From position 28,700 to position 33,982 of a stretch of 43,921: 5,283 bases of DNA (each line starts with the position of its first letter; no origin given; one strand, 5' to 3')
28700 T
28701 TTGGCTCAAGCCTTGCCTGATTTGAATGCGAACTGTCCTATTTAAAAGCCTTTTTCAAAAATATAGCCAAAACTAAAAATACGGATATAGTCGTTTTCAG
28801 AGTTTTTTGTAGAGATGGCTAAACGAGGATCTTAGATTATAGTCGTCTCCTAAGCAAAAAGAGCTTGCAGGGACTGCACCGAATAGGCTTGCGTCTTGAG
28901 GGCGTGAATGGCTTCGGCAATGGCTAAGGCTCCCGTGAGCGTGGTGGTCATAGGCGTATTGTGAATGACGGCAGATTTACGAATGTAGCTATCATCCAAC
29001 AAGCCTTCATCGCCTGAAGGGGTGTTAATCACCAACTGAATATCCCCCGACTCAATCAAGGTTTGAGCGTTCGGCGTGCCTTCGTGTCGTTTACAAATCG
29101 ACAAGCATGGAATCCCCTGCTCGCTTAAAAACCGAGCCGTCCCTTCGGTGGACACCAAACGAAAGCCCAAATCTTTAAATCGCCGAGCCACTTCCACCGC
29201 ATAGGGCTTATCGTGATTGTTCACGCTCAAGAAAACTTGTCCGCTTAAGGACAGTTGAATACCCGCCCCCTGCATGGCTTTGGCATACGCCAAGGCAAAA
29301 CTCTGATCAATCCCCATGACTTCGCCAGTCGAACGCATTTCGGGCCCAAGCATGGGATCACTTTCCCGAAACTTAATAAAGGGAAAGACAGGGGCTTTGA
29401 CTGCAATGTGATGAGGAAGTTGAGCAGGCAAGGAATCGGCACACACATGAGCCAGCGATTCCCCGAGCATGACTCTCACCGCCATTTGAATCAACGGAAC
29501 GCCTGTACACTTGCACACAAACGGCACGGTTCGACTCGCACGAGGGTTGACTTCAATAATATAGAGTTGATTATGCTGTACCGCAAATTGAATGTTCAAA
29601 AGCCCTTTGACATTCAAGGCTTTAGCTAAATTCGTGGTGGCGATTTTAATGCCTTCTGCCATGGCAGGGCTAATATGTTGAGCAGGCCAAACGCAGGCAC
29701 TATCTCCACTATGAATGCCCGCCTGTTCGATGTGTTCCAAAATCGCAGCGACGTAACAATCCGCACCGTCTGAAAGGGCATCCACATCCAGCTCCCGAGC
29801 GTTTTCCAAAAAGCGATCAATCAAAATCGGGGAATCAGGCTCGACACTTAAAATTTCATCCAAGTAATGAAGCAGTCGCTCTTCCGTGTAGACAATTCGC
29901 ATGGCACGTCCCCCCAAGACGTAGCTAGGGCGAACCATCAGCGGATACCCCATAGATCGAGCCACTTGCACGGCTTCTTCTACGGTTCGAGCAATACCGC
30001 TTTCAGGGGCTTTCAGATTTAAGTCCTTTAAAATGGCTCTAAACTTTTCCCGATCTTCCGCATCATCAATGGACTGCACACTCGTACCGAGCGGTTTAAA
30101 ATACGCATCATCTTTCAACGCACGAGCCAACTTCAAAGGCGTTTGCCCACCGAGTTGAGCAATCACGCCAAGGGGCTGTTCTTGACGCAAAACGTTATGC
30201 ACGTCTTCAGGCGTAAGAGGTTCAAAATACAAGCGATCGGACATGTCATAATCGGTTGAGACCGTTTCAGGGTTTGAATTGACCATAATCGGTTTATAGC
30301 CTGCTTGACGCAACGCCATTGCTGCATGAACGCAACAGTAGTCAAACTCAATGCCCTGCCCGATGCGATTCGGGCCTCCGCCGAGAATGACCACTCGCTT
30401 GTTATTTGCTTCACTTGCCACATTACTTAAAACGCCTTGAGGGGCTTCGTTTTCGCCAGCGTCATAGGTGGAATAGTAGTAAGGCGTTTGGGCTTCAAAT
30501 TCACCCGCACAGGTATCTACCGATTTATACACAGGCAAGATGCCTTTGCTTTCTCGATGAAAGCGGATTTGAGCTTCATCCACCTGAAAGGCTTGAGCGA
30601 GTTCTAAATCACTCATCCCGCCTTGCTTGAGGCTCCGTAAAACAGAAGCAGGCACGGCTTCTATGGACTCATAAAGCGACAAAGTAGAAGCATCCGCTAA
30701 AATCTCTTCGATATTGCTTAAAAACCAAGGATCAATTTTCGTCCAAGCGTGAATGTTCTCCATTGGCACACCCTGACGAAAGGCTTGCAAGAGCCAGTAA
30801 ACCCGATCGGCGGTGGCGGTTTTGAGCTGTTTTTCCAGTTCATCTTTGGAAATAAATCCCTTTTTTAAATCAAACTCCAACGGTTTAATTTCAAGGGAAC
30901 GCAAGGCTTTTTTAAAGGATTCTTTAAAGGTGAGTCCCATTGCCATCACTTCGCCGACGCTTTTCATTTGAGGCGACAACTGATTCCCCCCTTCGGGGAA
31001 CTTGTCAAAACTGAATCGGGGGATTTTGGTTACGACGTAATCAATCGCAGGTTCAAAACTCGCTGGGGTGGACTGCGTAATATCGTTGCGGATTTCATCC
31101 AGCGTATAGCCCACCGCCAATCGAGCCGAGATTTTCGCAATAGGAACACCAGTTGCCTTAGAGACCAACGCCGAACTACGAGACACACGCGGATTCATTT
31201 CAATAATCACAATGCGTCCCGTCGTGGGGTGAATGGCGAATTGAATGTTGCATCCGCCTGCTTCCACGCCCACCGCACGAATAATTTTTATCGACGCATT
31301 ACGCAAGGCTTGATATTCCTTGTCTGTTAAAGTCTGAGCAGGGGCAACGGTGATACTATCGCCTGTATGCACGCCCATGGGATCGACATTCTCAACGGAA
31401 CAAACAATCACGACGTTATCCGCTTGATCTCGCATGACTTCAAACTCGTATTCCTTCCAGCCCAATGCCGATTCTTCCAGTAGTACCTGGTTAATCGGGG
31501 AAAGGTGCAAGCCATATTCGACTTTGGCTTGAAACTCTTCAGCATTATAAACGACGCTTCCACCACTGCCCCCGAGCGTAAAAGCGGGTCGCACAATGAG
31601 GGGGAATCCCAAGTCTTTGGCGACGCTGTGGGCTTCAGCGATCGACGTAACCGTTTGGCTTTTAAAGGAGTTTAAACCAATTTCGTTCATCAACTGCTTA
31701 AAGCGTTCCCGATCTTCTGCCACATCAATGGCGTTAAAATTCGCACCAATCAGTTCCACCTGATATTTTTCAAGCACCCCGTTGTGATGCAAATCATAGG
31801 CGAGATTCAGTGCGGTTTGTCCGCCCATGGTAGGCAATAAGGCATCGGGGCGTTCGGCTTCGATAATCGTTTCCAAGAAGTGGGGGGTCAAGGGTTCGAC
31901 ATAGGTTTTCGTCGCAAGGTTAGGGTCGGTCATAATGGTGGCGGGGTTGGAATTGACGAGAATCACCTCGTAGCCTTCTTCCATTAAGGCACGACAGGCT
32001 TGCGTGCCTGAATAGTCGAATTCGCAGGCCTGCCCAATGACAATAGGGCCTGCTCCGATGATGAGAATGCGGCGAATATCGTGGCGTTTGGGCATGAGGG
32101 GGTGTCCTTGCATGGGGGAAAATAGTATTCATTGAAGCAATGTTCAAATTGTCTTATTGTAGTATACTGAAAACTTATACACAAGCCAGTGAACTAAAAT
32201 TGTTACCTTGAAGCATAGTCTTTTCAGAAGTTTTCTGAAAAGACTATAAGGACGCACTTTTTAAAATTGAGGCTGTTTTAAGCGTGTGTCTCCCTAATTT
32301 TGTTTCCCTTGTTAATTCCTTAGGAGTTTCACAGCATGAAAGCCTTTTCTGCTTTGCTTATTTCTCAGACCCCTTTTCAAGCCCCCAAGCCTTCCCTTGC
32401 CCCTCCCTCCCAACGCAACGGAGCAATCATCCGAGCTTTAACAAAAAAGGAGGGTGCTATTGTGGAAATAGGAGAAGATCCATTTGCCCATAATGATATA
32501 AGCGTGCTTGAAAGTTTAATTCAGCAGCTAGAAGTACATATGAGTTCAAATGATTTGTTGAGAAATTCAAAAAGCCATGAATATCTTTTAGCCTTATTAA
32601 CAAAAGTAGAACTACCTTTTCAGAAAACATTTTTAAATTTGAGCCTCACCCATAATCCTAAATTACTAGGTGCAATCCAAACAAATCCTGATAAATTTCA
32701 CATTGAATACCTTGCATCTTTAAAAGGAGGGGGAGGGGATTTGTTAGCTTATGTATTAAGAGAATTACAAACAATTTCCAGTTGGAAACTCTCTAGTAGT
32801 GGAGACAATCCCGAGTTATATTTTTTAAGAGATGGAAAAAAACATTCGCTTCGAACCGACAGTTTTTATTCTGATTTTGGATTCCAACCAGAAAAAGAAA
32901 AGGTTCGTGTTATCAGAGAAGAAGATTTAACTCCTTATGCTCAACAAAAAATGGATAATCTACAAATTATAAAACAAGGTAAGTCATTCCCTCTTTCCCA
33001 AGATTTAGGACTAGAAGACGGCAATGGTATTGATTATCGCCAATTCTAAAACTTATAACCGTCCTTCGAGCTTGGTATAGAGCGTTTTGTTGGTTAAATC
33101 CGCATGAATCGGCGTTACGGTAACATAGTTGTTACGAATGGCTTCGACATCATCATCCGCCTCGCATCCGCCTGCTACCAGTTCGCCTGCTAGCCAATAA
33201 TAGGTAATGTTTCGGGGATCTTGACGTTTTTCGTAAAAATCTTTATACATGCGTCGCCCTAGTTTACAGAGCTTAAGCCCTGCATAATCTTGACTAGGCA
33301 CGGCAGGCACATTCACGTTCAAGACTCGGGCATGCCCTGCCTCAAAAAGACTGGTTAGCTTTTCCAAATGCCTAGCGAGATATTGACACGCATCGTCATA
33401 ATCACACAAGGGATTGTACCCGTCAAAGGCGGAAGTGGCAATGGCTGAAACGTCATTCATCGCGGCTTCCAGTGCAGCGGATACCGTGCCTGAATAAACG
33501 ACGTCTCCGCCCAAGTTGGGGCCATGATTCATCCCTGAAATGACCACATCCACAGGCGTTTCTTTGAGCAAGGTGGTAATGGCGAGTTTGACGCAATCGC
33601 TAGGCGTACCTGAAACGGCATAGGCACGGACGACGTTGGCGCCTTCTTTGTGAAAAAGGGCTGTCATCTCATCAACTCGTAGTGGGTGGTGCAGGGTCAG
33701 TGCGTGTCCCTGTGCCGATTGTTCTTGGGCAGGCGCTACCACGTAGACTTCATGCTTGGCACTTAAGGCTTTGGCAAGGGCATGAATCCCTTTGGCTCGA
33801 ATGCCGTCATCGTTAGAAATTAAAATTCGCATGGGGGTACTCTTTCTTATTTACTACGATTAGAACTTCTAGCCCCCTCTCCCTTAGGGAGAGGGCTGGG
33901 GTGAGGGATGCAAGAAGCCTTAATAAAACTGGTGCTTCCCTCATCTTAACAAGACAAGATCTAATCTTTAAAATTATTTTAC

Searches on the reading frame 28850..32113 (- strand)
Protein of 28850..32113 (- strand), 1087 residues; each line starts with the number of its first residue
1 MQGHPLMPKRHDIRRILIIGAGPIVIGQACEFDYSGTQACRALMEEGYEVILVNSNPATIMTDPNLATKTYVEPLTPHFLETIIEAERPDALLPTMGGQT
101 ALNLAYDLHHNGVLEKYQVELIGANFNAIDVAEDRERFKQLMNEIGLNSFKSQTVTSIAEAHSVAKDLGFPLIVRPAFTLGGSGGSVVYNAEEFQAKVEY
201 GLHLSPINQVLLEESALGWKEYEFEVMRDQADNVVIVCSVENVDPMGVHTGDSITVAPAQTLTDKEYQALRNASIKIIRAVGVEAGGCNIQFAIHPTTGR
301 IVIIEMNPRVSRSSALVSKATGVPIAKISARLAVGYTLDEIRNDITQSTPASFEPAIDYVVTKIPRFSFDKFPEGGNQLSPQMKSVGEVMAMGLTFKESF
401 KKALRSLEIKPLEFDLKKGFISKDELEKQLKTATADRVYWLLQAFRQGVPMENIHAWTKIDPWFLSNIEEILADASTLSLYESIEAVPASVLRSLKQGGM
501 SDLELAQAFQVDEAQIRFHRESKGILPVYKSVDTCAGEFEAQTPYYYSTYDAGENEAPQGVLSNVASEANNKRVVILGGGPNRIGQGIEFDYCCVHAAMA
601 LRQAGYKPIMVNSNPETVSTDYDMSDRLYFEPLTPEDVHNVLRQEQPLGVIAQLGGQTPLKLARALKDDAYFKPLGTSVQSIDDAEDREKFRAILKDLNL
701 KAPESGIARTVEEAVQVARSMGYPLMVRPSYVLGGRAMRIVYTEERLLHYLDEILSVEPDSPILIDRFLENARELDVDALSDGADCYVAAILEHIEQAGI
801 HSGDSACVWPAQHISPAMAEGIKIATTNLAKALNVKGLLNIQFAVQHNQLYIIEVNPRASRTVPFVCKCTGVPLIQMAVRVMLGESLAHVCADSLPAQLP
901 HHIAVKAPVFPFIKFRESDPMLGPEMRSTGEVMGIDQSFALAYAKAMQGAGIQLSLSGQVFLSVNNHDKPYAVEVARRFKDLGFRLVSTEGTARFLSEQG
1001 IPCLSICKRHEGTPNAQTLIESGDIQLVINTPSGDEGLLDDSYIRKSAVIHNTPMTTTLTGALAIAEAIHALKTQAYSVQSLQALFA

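Call 58: search_protein_families(library=pfam, proteins=[window:28850-32113:-])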
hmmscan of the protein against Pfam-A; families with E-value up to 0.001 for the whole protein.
window:28850-32113:- (1087 aa): 12 families
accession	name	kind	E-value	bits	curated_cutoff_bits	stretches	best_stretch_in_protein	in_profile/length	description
PF02786.22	CPSase_L_D2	-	1.9e-113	377.6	19.8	2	134-340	1-210/211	Carbamoyl-phosphate synthase L chain, ATP binding domain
PF25596.1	CPSase_L_D1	-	2.3e-95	315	27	2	13-130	2-117/118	Carbamoyl phosphate synthase preATP-grasp domain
PF02787.25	CPSase_L_D3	-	2.3e-19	69.6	26.6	1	429-507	2-78/80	Carbamoyl-phosphate synthetase large chain, oligomerisation domain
PF07478.18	Dala_Dala_lig_C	-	1.2e-17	64.6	24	2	160-308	27-174/204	D-ala D-ala ligase C-terminus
PF02142.27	MGS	-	1.3e-17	64.2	24.1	1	972-1057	2-94/94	MGS-like domain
PF02222.28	ATP-grasp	-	6e-13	49.3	27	1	695-859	3-163/179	ATP-grasp domain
PF15632.11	ATPgrasp_Ter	-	3.8e-12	46.5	29.1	1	825-887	52-113/131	ATP-grasp in the biosynthetic pathway with Ter operon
PF01071.24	GARS_A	-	1.1e-09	38.9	27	1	692-858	7-188/194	Phosphoribosylglycinamide synthetase, ATP-grasp (A) domain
PF02655.19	ATP-grasp_3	-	2.7e-09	37.7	23.2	1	686-859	2-157/160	ATP-grasp domain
PF13535.11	ATP-grasp_4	-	3.2e-06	27.3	27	0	170-309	3-151/160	ATP-grasp domain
PF13549.11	ATP-grasp_5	-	9e-06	25.6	27.6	0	690-727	14-51/221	ATP-grasp domain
PF08442.15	ATP-grasp_2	-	0.00019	21.5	29.5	0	692-737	8-54/202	ATP-grasp domain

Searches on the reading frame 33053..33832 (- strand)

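Call 88: search_protein_families(library=pfam, proteins=[window:33053-33832:-], max_evalue=0.01)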
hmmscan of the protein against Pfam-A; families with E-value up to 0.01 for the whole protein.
window:33053-33832:- (259 aa): 1 family
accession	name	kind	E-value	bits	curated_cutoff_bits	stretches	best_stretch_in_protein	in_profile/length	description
PF01975.23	SurE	-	3.7e-62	209.9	22.1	1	3-197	1-188/189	Survival protein SurE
